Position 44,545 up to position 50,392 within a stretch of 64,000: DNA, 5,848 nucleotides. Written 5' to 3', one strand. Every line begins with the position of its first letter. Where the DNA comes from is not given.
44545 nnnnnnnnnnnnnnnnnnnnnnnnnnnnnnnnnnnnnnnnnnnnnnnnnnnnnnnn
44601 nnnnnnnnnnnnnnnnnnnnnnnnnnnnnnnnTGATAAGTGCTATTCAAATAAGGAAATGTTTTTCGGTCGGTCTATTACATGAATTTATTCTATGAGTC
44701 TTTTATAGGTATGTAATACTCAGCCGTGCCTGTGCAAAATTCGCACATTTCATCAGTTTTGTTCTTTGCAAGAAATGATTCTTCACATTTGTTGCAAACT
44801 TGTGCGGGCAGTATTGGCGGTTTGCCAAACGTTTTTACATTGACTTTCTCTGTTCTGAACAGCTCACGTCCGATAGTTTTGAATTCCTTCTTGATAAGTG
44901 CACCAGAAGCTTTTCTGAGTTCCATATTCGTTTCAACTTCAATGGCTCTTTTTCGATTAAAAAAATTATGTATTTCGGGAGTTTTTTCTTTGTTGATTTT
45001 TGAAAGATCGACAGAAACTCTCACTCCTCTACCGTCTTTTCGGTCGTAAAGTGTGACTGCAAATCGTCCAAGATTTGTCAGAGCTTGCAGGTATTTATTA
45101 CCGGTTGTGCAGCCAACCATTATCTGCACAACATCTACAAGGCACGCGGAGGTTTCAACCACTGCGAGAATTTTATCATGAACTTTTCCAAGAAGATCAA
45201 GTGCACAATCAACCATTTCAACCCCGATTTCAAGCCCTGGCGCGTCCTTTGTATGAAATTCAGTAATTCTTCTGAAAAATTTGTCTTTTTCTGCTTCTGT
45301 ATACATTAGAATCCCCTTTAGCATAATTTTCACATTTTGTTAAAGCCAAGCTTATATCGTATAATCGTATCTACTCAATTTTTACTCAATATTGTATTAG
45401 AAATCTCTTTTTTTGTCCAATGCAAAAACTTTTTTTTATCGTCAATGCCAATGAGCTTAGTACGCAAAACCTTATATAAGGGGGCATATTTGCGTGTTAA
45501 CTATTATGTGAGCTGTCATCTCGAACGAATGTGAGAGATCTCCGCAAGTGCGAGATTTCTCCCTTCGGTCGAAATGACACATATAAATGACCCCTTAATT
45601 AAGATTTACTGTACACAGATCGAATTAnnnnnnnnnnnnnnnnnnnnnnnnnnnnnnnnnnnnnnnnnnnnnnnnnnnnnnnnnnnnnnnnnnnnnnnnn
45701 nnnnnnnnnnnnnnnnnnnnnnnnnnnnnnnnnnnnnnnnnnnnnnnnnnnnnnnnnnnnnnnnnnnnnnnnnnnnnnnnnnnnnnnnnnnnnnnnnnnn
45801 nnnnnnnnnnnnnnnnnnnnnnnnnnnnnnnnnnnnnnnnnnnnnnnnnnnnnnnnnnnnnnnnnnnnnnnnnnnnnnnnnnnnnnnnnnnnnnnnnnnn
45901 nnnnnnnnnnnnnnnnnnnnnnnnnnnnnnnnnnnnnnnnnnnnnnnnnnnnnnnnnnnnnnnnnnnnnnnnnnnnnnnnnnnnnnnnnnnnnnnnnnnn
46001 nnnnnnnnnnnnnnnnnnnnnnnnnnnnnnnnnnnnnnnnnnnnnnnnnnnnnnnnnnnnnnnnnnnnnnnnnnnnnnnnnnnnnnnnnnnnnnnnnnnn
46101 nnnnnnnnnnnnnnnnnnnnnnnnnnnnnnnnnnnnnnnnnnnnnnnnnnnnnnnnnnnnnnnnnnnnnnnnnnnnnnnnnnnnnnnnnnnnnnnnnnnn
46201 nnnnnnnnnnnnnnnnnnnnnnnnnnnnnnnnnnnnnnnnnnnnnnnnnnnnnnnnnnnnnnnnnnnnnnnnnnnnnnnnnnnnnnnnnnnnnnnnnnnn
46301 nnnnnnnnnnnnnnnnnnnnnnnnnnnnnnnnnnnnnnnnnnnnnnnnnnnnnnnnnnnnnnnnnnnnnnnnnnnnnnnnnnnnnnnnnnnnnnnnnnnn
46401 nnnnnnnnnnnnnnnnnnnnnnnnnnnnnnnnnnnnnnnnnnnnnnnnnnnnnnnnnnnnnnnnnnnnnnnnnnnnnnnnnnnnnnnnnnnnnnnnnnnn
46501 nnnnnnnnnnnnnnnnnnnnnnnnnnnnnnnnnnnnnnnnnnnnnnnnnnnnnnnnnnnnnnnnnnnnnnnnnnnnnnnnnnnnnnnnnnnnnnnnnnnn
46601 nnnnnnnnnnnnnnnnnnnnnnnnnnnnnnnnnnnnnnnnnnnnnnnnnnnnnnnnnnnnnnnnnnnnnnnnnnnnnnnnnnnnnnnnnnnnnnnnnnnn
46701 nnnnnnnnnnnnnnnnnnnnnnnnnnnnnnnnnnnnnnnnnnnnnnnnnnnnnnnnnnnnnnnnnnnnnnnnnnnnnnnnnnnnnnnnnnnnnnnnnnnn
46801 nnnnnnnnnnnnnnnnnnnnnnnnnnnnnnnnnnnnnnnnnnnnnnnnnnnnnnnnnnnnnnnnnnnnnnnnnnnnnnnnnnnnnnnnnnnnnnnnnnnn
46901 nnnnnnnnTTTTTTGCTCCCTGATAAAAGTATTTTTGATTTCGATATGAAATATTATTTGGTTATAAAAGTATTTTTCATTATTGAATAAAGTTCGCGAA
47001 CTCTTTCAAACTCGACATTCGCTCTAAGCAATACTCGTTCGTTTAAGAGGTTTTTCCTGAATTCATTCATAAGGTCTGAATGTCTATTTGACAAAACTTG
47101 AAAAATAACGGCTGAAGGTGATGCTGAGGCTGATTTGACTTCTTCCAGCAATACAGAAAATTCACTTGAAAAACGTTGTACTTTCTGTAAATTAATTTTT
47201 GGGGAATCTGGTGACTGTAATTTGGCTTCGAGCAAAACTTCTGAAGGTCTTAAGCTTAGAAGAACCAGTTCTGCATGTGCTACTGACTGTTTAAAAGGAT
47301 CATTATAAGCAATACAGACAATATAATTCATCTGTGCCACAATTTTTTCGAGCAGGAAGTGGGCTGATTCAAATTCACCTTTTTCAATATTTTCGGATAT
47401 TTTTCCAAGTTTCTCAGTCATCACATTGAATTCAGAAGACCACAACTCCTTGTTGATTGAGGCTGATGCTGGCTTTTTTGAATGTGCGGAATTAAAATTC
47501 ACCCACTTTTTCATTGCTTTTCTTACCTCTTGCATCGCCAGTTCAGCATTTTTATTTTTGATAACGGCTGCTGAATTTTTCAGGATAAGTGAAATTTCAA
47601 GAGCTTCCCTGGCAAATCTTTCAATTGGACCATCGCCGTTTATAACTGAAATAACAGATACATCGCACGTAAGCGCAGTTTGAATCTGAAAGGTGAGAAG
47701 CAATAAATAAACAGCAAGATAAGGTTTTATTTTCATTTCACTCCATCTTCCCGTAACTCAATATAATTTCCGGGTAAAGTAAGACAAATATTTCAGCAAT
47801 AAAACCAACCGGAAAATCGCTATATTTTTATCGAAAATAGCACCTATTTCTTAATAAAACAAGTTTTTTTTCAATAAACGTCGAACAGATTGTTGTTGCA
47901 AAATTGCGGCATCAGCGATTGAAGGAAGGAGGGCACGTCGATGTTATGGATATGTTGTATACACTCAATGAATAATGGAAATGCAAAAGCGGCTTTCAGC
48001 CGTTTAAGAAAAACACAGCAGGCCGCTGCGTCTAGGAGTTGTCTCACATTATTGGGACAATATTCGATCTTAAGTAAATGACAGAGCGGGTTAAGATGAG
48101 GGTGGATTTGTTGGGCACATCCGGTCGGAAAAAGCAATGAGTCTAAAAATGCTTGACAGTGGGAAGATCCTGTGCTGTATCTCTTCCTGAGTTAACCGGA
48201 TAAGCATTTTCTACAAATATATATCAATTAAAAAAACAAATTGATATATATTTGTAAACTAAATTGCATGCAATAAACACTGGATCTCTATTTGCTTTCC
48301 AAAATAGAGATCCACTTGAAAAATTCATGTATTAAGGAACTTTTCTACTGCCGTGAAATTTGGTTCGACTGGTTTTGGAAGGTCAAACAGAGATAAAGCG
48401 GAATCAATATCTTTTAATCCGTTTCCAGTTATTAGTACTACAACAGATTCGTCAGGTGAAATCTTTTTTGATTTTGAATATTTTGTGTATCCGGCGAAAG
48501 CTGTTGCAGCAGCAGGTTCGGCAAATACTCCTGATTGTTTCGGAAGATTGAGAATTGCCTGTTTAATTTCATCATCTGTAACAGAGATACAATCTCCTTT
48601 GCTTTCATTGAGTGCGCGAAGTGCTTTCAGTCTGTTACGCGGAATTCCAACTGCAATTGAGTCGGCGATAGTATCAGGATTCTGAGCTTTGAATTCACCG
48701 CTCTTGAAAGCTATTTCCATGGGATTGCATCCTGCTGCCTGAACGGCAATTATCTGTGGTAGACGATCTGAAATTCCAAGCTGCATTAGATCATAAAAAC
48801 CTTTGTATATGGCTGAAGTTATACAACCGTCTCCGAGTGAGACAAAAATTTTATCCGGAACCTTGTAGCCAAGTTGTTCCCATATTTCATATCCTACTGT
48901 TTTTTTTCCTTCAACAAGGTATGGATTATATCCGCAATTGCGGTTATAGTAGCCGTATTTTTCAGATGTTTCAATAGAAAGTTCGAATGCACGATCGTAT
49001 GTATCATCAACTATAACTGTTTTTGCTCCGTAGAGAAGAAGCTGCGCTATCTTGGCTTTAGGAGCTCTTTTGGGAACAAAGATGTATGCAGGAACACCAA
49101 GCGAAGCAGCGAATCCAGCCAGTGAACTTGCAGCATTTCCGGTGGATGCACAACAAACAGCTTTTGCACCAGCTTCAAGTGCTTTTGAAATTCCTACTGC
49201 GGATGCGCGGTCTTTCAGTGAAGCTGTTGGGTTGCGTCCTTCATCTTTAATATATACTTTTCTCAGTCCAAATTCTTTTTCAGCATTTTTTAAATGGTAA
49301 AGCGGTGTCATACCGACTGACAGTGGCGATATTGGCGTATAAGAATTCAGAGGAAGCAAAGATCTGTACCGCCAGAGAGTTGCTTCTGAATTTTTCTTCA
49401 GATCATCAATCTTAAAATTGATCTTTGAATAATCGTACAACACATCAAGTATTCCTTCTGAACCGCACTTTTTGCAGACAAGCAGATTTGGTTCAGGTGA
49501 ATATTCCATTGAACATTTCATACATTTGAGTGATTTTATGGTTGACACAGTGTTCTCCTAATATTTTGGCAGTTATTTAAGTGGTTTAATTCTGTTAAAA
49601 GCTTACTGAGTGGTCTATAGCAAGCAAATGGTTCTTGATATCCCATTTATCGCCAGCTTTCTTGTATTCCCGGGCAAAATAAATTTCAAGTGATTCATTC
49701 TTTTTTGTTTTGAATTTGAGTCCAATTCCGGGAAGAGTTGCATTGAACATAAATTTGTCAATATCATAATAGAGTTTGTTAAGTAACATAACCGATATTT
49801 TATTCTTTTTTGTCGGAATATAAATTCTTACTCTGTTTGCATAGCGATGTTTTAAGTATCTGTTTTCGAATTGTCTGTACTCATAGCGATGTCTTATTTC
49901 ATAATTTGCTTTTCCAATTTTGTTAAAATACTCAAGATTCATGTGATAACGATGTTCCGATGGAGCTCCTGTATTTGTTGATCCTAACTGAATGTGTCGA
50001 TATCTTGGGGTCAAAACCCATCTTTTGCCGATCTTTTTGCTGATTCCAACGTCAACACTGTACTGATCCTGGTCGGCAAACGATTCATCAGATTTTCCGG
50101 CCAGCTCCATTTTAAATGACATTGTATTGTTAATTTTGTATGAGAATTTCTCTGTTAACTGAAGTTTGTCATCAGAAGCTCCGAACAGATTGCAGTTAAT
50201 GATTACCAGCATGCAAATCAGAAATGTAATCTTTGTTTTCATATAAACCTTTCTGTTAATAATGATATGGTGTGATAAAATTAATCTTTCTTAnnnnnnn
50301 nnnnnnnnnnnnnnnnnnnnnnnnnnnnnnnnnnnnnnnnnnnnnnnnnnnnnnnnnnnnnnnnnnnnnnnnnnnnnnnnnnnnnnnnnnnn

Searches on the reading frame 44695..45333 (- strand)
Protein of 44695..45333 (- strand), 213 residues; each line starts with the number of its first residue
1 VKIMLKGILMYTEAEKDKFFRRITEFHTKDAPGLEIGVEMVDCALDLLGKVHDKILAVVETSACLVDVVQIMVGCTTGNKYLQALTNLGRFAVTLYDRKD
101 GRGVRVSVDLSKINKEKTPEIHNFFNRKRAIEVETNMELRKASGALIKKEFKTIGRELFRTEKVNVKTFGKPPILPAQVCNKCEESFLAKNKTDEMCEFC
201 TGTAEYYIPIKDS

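Call 23: search_protein_families(library=pfam, proteins=[window:44695-45333:-], max_evalue=10)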
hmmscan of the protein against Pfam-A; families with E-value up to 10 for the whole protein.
window:44695-45333:- (213 aa): 2 families
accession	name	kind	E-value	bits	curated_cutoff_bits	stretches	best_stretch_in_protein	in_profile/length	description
PF02663.19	FmdE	-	5.6e-25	88.4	22.9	1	26-149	1-122/133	FmdE, Molybdenum formylmethanofuran dehydrogenase operon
PF14116.11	YyzF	-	0.61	10.6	27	1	191-208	30-47/48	YyzF-like protein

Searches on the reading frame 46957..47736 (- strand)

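Call 23: search_protein_families(library=pfam, proteins=[window:46957-47736:-], max_evalue=10)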
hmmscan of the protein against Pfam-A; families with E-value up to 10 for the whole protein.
window:46957-47736:- (260 aa): 2 families
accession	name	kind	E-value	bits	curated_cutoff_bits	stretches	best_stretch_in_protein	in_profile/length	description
PF12631.12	MnmE_helical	-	0.006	17.2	40.1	1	25-118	112-198/211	MnmE helical domain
PF18350.7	SH3_17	-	0.16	12.3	27.7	1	47-68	12-33/53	Restriction endonuclease SH3 domain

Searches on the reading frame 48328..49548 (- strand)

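Call 23: search_protein_families(library=pfam, proteins=[window:48328-49548:-], max_evalue=10)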
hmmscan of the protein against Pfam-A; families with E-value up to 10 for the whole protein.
window:48328-49548:- (407 aa): 4 families
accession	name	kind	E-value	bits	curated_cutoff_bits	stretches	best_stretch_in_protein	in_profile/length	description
PF00291.31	PALP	-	5.1e-76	256.3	35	1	77-375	4-295/295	Pyridoxal-phosphate dependent enzyme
PF20294.3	KMPT-N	-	0.045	14.4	28.9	1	174-216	8-47/66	KTSC and Metallopeptidase N-terminal fusion domain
PF08274.17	Zn_Ribbon_YjdM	-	0.075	13.5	30.8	1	8-31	4-28/30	PhnA Zinc-Ribbon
PF01155.25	HypA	-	0.21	12.1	28.9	1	6-32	70-96/112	Hydrogenase/urease nickel incorporation, metallochaperone, hypA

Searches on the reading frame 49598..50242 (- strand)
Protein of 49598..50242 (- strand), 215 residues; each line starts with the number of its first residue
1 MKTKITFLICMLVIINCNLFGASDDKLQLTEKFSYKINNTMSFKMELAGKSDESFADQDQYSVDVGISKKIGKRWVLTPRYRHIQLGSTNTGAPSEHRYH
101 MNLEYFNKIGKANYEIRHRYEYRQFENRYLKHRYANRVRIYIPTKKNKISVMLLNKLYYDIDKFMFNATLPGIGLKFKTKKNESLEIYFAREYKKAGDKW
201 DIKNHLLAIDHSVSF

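Call 23: search_protein_families(library=pfam, proteins=[window:49598-50242:-], max_evalue=10)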
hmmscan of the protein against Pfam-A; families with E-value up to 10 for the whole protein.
window:49598-50242:- (215 aa): 5 families
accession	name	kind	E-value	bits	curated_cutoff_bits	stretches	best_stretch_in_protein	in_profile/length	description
PF10677.15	DUF2490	-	1.2e-16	61.4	29.8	1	32-201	8-184/186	Protein of unknown function (DUF2490)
PF09204.15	Colicin_immun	-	0.006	17.6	22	1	116-169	13-65/88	Bacterial self-protective colicin-like immunity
PF21471.3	Reelin_subrepeat-B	-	0.068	13.4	27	1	20-108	19-77/127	Reelin subrepeat B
PF22003.2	MrkDrd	-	0.12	12.6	27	1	153-205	49-99/142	MrkD-like receptor binding domain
PF11276.14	DUF3078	-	0.7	10.8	25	1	22-49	57-84/92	Protein of unknown function (DUF3078)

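Call 64: search_protein_families(library=padloc, proteins=[window:49598-50242:-], max_evalue=0.01)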
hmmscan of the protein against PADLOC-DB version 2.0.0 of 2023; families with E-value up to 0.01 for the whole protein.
window:49598-50242:- (215 aa): 0 families
